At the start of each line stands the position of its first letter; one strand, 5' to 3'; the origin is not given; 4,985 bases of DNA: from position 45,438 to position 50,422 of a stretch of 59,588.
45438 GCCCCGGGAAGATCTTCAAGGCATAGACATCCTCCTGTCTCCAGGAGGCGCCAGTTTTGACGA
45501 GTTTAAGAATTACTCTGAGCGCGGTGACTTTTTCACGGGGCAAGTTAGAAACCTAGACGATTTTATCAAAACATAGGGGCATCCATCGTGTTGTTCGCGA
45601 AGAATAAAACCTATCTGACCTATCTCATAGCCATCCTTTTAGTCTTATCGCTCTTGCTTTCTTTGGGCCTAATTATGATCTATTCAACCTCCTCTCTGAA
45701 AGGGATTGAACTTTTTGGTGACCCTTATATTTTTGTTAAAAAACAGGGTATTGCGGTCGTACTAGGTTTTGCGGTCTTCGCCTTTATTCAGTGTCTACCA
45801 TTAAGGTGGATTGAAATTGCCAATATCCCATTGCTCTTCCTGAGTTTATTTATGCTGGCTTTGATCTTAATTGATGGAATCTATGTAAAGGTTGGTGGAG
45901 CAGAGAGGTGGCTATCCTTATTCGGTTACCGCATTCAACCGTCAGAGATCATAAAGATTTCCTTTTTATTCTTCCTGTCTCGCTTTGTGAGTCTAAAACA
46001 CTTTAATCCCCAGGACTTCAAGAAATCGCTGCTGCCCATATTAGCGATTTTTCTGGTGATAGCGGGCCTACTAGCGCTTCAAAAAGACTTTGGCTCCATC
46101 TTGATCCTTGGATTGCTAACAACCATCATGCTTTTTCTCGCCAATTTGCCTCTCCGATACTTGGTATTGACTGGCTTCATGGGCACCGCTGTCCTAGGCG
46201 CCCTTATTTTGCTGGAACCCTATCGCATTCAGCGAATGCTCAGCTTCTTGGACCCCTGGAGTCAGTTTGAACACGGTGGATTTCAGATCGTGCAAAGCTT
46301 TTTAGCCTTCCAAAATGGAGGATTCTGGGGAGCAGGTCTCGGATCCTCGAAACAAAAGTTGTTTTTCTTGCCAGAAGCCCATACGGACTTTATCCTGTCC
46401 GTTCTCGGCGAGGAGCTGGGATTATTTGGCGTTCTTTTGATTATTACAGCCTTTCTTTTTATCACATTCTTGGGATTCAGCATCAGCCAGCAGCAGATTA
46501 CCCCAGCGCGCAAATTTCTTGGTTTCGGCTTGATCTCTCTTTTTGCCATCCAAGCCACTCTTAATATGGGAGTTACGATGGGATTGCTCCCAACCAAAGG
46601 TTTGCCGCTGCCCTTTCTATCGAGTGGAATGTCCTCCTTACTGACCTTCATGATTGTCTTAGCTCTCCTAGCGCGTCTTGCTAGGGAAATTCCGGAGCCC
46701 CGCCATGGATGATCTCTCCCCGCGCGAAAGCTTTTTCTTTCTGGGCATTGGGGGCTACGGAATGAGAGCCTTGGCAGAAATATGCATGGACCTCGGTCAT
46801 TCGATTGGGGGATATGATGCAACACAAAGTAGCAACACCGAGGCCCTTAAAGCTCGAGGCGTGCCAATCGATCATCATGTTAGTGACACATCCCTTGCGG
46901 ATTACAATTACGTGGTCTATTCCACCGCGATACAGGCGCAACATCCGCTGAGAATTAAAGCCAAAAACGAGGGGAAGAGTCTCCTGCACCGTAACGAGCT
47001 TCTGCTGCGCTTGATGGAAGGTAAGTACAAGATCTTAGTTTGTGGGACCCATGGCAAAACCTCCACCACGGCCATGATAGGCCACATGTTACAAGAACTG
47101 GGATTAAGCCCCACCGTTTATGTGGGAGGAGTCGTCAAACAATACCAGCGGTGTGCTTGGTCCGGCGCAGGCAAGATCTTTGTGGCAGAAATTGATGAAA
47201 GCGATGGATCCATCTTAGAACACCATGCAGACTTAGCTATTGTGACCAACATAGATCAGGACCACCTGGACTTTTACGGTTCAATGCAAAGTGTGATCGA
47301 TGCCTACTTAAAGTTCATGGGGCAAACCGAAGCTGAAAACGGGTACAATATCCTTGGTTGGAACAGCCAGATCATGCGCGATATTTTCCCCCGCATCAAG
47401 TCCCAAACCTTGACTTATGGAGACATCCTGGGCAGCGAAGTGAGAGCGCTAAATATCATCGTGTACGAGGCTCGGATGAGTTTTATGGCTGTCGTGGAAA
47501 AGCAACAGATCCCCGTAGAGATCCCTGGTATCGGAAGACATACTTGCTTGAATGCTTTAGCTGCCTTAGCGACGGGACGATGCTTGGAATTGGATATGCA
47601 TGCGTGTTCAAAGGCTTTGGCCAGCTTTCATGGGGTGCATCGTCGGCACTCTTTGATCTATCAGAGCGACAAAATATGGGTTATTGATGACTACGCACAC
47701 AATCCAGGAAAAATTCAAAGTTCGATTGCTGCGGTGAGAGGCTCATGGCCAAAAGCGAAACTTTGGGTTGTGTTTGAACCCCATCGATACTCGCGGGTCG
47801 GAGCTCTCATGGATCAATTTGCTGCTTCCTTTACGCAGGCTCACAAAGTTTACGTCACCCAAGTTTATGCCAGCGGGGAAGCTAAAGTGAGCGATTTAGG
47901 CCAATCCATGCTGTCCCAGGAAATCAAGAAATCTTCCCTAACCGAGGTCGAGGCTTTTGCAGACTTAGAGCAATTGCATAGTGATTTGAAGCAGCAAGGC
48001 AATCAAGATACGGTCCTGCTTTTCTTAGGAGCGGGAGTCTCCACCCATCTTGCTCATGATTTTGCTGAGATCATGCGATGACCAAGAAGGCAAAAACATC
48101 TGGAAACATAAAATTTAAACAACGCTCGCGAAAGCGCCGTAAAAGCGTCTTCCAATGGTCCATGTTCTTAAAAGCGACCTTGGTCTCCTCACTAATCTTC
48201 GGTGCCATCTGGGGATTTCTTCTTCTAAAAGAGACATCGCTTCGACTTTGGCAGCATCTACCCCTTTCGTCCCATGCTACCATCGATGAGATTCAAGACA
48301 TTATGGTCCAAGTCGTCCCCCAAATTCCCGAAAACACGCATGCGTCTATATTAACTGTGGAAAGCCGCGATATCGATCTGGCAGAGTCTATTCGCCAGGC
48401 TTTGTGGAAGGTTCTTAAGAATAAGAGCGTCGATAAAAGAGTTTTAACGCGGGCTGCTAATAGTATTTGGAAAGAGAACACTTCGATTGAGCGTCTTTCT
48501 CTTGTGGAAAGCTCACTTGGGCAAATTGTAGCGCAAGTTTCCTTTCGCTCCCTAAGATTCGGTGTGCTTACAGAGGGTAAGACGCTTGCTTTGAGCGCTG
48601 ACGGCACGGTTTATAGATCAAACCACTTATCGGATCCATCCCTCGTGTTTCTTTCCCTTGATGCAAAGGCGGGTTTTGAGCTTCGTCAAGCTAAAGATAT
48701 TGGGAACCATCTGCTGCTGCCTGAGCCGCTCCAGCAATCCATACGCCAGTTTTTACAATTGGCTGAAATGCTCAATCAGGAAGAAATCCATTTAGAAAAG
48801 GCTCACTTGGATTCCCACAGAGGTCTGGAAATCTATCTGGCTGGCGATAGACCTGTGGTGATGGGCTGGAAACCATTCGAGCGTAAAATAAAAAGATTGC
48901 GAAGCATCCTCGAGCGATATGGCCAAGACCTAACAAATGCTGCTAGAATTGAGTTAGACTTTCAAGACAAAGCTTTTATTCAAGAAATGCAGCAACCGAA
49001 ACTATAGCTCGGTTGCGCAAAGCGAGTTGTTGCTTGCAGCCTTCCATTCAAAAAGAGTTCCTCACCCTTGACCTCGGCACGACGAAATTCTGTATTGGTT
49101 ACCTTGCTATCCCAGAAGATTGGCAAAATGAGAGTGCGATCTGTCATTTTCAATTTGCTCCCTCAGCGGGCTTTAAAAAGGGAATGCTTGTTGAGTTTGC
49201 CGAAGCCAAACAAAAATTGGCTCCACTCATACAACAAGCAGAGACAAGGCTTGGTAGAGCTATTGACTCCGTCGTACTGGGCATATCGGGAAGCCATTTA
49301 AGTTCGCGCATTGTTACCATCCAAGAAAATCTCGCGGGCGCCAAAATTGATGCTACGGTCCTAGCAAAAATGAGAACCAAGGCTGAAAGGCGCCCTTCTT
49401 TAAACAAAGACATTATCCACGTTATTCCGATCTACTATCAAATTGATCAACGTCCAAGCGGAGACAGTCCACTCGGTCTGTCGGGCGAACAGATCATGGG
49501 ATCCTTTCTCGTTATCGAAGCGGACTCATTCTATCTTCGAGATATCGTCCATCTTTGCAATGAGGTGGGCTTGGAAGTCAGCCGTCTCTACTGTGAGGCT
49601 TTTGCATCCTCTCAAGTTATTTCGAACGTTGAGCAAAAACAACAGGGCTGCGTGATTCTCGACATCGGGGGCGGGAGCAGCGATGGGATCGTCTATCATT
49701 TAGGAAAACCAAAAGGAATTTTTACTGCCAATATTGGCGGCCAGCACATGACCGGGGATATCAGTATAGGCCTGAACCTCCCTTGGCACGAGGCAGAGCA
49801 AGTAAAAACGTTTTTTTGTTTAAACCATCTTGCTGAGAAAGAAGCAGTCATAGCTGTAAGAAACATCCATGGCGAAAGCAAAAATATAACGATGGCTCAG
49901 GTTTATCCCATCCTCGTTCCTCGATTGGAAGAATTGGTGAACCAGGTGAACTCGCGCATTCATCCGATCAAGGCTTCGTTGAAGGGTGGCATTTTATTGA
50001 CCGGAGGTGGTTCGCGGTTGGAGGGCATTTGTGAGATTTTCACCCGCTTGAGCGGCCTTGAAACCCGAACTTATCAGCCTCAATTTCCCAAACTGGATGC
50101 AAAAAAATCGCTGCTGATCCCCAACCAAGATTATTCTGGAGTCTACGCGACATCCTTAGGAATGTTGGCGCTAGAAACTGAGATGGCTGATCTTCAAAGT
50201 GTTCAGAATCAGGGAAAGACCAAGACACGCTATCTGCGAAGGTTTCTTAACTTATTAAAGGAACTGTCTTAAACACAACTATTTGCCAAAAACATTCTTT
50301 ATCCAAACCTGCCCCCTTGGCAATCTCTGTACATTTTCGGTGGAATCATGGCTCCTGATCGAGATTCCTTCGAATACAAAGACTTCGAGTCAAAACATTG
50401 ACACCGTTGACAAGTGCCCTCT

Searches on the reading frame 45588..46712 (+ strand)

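Call 25: search_protein_families(library=pfam, proteins=[window:45588-46712:+], max_evalue=0.00001)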
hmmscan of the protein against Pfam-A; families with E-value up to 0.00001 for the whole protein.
window:45588-46712:+ (374 aa): 1 family
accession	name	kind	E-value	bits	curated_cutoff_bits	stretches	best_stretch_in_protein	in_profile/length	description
PF01098.24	FTSW_RODA_SPOVE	-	5.4e-93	312.2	26.4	1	16-367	4-353/356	Cell cycle protein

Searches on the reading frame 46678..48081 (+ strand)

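Call 25: search_protein_families(library=pfam, proteins=[window:46678-48081:+], max_evalue=0.00001)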
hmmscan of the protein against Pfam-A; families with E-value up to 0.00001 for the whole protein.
window:46678-48081:+ (467 aa): 3 families
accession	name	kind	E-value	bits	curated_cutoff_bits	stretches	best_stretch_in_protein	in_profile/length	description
PF08245.18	Mur_ligase_M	-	7.1e-23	82.1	24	1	121-299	1-199/200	Mur ligase middle domain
PF02875.26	Mur_ligase_C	-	1.2e-16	62.1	28.4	1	322-452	1-126/127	Mur ligase, glutamate ligase domain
PF01225.30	Mur_ligase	-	1.1e-14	55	21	1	21-117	4-95/95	Mur ligase family, catalytic domain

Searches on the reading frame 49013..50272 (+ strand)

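Call 25: search_protein_families(library=pfam, proteins=[window:49013-50272:+], max_evalue=0.00001)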
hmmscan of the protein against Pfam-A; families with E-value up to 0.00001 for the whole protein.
window:49013-50272:+ (419 aa): 3 families
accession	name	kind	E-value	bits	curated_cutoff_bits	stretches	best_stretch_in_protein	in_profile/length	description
PF14450.12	FtsA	-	8.5e-17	62.1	31.8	1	214-365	1-114/127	Cell division protein FtsA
PF02491.25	SHS2_FTSA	-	9.1e-07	29.6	25.4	1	93-168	1-78/79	SHS2 domain inserted in FTSA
PF06723.19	MreB_Mbl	-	2.2e-06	27.2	27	1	208-351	142-301/327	MreB/Mbl protein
